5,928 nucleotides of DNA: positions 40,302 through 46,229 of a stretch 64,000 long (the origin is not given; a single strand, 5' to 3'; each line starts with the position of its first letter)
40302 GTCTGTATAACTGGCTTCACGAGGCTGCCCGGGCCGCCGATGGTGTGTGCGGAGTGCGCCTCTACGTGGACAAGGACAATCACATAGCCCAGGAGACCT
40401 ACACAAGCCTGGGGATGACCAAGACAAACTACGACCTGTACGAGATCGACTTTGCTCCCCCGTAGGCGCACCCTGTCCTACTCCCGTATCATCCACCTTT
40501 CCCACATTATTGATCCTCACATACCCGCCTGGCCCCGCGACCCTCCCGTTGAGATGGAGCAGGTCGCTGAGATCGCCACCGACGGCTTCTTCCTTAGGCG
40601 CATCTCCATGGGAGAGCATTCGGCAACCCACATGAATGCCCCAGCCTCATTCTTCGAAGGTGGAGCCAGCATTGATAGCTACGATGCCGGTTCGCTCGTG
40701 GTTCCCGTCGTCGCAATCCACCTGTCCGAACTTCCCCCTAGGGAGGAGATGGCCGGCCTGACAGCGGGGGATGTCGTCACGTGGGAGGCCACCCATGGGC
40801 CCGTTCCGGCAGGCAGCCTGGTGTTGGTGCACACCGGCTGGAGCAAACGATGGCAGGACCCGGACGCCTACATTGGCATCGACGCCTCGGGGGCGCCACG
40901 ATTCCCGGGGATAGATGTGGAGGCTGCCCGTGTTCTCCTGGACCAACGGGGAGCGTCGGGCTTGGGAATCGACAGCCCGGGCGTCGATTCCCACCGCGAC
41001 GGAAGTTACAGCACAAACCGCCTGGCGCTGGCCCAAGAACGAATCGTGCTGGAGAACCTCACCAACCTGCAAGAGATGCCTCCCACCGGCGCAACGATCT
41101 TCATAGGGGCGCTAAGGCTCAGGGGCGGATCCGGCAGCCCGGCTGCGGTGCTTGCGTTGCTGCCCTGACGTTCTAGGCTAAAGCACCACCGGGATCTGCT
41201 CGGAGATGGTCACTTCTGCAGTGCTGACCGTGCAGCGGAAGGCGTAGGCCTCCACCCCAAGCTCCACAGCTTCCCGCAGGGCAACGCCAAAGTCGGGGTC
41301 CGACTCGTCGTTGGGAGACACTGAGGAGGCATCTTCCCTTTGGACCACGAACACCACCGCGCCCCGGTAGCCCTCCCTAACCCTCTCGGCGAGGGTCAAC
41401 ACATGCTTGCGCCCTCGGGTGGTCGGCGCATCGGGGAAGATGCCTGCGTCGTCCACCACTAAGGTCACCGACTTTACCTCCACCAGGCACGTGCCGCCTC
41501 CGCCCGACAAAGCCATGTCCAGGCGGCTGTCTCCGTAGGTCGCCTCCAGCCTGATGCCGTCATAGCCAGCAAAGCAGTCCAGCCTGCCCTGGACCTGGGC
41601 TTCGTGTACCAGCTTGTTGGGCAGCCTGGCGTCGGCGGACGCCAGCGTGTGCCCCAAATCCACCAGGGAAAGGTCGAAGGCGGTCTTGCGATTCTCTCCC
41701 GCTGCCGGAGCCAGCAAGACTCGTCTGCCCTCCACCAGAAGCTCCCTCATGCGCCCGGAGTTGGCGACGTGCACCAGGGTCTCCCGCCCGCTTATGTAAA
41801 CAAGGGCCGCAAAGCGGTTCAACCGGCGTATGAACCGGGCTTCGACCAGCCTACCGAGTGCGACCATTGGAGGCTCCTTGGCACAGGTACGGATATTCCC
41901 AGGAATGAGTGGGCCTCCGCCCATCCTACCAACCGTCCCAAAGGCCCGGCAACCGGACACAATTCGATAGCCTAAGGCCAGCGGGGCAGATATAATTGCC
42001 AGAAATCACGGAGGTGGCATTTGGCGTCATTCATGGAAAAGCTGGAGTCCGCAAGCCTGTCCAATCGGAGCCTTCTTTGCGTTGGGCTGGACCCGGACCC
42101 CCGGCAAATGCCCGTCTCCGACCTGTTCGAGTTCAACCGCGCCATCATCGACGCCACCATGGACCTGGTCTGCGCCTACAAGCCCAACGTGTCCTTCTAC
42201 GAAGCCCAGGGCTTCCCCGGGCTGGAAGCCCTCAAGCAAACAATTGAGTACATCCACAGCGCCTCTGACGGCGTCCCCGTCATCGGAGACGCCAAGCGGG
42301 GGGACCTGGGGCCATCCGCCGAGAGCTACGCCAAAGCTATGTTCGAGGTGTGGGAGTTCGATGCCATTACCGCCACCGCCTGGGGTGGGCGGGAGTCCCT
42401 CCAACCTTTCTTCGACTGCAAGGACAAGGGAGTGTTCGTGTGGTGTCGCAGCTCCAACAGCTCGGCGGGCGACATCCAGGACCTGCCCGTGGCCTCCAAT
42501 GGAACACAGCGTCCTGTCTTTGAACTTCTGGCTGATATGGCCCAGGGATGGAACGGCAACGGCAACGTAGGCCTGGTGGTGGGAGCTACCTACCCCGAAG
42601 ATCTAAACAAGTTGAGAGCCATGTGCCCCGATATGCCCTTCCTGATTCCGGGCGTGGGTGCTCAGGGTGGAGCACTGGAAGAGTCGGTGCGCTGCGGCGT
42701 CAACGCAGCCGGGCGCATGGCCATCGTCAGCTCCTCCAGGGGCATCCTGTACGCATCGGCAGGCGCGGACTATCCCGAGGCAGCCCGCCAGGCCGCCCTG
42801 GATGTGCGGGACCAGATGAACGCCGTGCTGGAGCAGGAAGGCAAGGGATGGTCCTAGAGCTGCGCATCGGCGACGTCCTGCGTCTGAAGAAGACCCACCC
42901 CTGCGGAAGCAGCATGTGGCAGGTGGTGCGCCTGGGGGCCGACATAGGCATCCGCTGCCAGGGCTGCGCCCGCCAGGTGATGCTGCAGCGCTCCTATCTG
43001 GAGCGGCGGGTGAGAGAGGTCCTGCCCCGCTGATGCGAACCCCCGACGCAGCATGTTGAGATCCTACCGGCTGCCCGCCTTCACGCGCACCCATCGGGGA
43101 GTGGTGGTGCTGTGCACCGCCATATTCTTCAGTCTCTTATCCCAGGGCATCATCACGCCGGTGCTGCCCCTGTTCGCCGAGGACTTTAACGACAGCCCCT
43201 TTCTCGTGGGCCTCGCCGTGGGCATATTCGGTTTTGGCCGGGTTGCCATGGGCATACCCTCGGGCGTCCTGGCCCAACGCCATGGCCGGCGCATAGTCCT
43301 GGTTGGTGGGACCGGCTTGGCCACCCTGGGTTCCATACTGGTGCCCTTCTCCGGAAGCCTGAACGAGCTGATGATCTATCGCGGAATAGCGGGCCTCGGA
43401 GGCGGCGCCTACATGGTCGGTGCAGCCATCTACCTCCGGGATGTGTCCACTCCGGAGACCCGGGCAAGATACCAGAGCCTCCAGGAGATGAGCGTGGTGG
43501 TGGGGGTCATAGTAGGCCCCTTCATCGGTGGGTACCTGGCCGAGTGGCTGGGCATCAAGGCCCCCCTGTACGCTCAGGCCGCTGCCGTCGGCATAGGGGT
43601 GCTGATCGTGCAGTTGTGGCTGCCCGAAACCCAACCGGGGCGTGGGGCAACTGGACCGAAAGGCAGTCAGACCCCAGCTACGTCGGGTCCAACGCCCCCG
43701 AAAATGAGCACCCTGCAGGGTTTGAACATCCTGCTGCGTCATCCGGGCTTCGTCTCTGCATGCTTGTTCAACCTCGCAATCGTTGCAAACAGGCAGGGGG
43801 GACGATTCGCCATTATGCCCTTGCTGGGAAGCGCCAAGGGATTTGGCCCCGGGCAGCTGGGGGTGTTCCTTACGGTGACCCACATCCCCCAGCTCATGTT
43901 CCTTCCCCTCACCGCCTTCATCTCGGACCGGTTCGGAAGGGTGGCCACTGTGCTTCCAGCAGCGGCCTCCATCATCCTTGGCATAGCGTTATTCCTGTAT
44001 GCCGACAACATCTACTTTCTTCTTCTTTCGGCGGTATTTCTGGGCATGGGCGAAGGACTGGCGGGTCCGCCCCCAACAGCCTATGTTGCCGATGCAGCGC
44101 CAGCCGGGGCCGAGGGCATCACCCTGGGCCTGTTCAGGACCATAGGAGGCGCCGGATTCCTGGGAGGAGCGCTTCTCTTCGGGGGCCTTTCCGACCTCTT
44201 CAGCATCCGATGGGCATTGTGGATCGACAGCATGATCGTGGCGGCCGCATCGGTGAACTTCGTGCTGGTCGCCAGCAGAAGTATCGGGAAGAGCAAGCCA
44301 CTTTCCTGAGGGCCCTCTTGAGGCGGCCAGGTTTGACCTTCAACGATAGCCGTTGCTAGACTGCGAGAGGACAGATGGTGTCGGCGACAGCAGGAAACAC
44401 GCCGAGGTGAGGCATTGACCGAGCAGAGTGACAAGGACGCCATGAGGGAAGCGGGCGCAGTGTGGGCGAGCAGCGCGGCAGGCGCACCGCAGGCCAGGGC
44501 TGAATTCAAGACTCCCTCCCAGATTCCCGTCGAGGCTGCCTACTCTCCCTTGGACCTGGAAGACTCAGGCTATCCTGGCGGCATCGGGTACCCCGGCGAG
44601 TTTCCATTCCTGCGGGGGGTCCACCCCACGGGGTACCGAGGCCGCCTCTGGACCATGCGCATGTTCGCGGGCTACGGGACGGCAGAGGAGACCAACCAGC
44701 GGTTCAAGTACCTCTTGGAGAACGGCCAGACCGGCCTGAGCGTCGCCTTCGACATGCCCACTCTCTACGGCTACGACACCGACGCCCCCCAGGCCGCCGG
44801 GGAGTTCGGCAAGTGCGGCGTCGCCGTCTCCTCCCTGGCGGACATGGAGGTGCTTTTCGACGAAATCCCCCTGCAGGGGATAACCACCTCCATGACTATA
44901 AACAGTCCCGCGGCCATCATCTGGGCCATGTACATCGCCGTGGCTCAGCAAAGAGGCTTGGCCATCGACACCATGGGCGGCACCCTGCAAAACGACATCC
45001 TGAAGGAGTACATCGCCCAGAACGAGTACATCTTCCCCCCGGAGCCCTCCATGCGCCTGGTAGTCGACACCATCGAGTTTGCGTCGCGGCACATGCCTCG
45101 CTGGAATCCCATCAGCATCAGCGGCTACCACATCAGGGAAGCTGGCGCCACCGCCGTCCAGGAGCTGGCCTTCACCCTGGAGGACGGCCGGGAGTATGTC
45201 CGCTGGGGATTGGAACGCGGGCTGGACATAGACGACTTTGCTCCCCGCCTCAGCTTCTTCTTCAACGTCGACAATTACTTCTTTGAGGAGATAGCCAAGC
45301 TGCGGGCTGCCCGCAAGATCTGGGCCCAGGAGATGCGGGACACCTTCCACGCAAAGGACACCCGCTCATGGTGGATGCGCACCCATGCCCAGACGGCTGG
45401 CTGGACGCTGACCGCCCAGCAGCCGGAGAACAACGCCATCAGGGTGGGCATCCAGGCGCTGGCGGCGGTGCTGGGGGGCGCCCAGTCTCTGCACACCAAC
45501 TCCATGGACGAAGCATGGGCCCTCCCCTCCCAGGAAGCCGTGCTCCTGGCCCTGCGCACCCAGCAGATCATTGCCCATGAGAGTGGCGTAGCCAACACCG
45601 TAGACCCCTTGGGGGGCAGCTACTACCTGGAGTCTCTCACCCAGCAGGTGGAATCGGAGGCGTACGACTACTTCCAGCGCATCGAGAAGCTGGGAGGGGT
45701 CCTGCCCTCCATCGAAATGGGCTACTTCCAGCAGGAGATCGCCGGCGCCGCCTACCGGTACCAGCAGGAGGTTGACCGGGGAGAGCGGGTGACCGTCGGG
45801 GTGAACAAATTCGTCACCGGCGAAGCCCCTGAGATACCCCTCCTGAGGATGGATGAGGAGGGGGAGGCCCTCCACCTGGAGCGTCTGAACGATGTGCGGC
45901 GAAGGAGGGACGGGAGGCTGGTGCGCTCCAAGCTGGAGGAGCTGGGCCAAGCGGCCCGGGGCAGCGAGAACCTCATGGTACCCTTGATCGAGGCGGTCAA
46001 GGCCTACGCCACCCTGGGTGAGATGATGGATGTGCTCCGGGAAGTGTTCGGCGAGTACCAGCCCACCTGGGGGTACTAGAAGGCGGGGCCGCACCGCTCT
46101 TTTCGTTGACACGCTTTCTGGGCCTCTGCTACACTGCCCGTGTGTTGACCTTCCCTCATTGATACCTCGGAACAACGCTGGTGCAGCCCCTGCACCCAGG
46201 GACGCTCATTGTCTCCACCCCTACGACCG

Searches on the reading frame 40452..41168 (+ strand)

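Call 6: search_protein_families(library=pfam, proteins=[window:40452-41168:+], max_evalue=0.00001)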
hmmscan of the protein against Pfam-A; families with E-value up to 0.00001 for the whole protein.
window:40452-41168:+ (238 aa): 1 family
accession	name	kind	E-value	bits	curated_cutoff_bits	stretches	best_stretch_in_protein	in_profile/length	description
PF04199.19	Cyclase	-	4.3e-35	121.4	23.1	1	14-179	1-141/142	Putative cyclase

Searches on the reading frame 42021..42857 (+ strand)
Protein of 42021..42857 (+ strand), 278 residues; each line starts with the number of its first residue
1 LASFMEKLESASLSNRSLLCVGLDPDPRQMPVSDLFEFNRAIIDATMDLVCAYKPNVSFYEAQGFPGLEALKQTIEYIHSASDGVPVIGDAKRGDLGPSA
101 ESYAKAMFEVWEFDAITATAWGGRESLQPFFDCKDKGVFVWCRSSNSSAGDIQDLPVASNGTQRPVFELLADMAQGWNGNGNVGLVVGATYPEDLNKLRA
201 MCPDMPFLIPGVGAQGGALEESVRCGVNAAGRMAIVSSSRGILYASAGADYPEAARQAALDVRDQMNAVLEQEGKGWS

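Call 19: search_protein_families(library=pfam, proteins=[window:42021-42857:+], max_evalue=0.00001)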
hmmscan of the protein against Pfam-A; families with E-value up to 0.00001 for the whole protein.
window:42021-42857:+ (278 aa): 1 family
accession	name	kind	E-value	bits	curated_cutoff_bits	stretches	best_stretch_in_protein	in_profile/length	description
PF00215.30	OMPdecase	-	3.4e-22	79.9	27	1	18-246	2-212/221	Orotidine 5'-phosphate decarboxylase / HUMPS family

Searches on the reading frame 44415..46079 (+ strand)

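Call 19: search_protein_families(library=pfam, proteins=[window:44415-46079:+], max_evalue=0.00001)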
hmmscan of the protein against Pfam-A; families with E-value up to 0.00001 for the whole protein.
window:44415-46079:+ (554 aa): 1 family
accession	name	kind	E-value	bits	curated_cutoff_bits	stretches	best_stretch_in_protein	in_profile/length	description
PF01642.28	MM_CoA_mutase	-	3.7e-218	725.7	22.1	1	32-546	1-512/512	Methylmalonyl-CoA mutase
